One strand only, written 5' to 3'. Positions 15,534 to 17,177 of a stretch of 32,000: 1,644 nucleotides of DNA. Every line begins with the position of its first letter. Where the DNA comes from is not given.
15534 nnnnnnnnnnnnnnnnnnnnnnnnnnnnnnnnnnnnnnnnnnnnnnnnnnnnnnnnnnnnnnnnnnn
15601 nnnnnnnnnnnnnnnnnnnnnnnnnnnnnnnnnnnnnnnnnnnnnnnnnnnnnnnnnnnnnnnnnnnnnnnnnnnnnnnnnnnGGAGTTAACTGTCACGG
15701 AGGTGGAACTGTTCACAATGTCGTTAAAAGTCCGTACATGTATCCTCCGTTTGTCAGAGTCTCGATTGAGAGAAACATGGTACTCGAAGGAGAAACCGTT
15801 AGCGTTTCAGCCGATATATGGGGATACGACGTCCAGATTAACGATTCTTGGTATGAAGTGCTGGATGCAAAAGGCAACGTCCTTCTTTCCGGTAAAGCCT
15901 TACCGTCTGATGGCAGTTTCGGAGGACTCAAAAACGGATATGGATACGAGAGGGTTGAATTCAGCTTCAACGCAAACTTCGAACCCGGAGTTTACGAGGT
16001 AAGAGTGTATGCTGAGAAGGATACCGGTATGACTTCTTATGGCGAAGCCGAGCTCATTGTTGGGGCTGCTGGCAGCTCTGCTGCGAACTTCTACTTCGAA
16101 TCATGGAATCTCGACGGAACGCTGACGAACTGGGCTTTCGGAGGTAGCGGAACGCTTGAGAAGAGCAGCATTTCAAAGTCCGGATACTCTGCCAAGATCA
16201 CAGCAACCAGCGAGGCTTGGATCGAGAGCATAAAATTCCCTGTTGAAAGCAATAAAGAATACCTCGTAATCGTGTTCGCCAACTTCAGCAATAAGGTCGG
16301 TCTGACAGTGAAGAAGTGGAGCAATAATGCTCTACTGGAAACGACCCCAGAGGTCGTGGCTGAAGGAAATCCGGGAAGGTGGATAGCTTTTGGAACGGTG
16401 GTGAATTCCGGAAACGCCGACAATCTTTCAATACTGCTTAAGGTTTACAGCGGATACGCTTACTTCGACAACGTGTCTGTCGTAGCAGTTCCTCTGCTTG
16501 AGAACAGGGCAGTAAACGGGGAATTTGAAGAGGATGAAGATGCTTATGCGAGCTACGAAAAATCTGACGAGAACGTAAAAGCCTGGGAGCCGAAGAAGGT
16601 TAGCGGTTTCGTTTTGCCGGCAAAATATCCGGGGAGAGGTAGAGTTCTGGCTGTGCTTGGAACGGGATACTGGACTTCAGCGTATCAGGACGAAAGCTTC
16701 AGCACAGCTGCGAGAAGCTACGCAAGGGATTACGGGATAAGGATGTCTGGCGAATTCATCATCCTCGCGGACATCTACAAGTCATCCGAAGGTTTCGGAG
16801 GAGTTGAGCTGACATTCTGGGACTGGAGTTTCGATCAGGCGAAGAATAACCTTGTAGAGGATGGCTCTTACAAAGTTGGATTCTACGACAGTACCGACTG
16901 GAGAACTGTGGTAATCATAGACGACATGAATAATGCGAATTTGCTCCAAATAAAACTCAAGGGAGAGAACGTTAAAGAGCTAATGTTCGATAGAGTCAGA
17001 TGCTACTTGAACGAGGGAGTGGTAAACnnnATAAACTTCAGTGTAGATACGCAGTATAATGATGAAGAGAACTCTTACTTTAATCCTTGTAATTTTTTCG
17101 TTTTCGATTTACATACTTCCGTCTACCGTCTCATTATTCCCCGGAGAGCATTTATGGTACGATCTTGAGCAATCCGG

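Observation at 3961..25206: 21-kb archaeal multihaem cytochrome super-cluster: candidate extracellular electron-transfer apparatus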

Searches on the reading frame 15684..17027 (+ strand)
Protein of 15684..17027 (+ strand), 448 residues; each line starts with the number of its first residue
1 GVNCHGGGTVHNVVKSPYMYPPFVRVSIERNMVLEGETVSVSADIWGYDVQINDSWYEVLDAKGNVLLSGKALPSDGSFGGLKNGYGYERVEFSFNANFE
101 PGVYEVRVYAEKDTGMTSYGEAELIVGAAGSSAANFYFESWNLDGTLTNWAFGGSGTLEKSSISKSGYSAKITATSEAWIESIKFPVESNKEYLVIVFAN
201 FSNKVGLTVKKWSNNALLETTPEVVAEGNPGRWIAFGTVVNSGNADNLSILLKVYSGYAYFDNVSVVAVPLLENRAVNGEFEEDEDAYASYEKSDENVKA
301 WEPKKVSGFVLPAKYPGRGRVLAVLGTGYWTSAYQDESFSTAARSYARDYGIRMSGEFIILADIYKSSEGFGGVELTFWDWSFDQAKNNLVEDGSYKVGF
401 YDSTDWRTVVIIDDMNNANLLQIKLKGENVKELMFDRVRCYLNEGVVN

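Call 65: predict_structure(alignment_id=A5)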
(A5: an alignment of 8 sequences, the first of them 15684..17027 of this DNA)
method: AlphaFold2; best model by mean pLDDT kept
length: 448 residues; sequences in the alignment: 8
mean_pLDDT: 76.5   pTM: 0.64
mean pLDDT of the five models: 76.5, 74.4, 73.1, 49.4, 49.0
residues with pLDDT >= 90: 145; 70-90: 157; 50-70: 94; < 50: 52
segments of 3 or more residues with pLDDT < 50: 1-15, 128-134, 272-277, 282-299, 446-448
pLDDT, mean of each block of 10 residues (from residue 1): 33 51 85 73 85 93 88 87 78 88 86 89 68 49 63 90 75 94 83 89 95 93 93 91 91 95 79 47 36 35 64 64 82 62 62 73 90 89 64 83 89 83 88 83 59
secondary structure, 60 per line:
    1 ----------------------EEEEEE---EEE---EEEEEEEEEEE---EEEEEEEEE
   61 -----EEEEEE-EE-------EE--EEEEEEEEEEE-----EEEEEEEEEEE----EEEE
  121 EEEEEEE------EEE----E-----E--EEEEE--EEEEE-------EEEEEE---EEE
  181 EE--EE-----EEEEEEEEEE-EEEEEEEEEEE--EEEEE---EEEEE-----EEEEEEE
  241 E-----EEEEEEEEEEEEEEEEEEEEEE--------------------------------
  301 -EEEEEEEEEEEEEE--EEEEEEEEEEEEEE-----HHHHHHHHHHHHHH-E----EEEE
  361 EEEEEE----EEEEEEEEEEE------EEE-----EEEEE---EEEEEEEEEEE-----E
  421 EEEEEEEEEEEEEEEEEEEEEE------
elements in order: E23-28 E32-34 E38-48 E52-60 E66-71 E86-96 E102-112 E117-127 E134-136 E150-154 E157-161 E169-174 E178-182 E192-201 E203-213 E216-220 E224-228 E234-241 E247-268 E302-315 E318-331 H337-350 E357-366 E371-381 E388-390 E396-400 E404-414 E420-442

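Call 70: fold_search(model_id=the predicted structure, library=pdb)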
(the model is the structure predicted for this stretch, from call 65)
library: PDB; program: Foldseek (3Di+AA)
matches with E <= 10: 1992; with E <= 0.001: 41
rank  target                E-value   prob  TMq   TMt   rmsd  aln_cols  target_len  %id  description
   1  8a1a_A                5.1e-10  1.00  0.24  0.10  19.7       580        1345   10  Structure of a leucinostatin derivative determined by host lattice display : L1F11V1 construct (released 2022-12-07)
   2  7kwb_A                5.4e-10  1.00  0.17  0.18  17.9       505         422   10  Surface glycan-binding protein B from Bacteroides thetaiotaomicron (released 2021-02-17)
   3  4xup_A                6.8e-10  1.00  0.24  0.30  20.5       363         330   12  Structure of the N-terminal CBM22-1-CBM22-2 tandem domain from Paenibacillus barcinonensis Xyn10C (released 2015-06-03)
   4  6qfk_A                9.1e-10  1.00  0.28  0.11  17.9       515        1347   11  EngBF DARPin Fusion 4b G10 (released 2019-11-06)
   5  6qev_B                9.1e-10  1.00  0.25  0.10  19.6       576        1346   10  EngBF DARPin Fusion 4b B6 (released 2019-11-06)
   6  2zxq                  1.4e-09  1.00  0.28  0.13  17.9       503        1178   11  Crystal structure of endo-alpha-N-acetylgalactosaminidase from Bifidobacterium longum (EngBF) (released 2009-06-16)
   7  5a56_A                1.6e-09  1.00  0.27  0.13  18.5       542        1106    9  The structure of GH101 from Streptococcus pneumoniae TIGR4 in complex with 1-O-methyl-T-antigen (released 2015-09-02)
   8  3ecq_B                1.8e-09  1.00  0.27  0.11  17.7       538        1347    9  Endo-alpha-N-acetylgalactosaminidase from Streptococcus pneumoniae: SeMet structure (released 2008-09-09)
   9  8a19_A                2.1e-09  1.00  0.25  0.10  19.7       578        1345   10  Structure of a leucinostatin derivative determined by host lattice display : L1E4V1 construct (released 2022-12-07)
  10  5a58_A                2.4e-09  1.00  0.27  0.13  18.4       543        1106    9  The structure of GH101 D764N mutant from Streptococcus pneumoniae TIGR4 in complex with serinyl T-antigen (released 2015-09-02)
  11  3ecq_A                5.6e-09  1.00  0.30  0.12  16.5       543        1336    9  Endo-alpha-N-acetylgalactosaminidase from Streptococcus pneumoniae: SeMet structure (released 2008-09-09)
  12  5a57                  5.6e-09  1.00  0.28  0.14  18.3       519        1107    9  The structure of GH101 from Streptococcus pneumoniae TIGR4 in complex with PUGT (released 2015-09-02)
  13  8h3u_A                5.7e-06  1.00  0.23  0.18  21.2       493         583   12  Inhibitor-bound EP, polyA model (released 2022-11-23)
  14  6e57_A                7.9e-06  0.97  0.16  0.18  19.7       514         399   11  Bacteroides ovatus mixed-linkage glucan utilization locus (MLGUL) SGBP-B in complex with mixed-linkage heptasaccharide (released 2019-05-29)
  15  4be6_A                1.0e-05  1.00  0.18  0.33  14.3       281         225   11  V. cholera biofilm scaffolding protein RbmA (released 2013-12-18)
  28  8xmz_A                1.2e-04  1.00  0.26  0.76   3.6       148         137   16  Crystal structure of a novel porphyran-binding carbohydrate binding module (released 2024-01-17)
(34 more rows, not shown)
